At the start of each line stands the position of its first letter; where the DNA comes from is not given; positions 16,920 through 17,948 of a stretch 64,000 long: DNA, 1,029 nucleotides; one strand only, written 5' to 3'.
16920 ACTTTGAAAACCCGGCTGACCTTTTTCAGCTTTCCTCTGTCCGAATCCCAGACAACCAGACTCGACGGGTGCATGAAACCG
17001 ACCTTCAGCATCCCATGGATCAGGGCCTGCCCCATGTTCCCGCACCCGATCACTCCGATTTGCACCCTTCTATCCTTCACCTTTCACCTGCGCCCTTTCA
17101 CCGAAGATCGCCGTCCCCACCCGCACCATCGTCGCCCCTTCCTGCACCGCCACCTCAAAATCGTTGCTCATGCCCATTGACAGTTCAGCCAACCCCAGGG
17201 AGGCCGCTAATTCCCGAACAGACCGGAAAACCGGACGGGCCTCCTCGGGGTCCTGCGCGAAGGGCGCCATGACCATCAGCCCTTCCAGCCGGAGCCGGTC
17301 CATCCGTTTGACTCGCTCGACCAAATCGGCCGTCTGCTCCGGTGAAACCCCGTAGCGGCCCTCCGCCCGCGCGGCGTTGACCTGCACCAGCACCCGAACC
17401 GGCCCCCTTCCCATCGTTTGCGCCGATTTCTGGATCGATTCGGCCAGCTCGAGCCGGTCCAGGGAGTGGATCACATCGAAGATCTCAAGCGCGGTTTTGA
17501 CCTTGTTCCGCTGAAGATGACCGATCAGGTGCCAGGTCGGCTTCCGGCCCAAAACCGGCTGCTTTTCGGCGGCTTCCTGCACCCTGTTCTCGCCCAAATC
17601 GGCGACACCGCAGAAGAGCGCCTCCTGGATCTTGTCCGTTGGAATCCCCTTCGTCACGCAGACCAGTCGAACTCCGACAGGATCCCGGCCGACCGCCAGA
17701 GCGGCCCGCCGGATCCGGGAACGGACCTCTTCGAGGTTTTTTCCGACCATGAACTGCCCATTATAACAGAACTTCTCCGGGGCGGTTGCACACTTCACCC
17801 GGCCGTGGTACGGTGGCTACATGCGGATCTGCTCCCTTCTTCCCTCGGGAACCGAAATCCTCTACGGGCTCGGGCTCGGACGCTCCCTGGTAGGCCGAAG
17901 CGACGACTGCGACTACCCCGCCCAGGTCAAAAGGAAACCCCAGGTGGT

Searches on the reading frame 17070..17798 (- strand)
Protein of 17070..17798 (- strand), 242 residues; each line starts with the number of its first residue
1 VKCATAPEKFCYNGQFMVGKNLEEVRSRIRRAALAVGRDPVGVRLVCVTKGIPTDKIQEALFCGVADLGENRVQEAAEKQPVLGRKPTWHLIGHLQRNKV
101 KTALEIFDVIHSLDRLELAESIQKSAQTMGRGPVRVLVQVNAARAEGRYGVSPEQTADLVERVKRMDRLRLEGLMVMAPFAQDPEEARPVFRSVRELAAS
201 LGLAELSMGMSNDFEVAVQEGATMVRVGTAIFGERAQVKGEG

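Call 70: search_protein_families(library=pfam, proteins=[window:17070-17798:-], max_evalue=0.00001)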
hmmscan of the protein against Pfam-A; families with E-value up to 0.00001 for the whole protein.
window:17070-17798:- (242 aa): 1 family
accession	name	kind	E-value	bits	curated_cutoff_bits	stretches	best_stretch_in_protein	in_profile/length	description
PF01168.26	Ala_racemase_N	-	6.5e-22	78.7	24.1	1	22-235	3-219/220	Alanine racemase, N-terminal domain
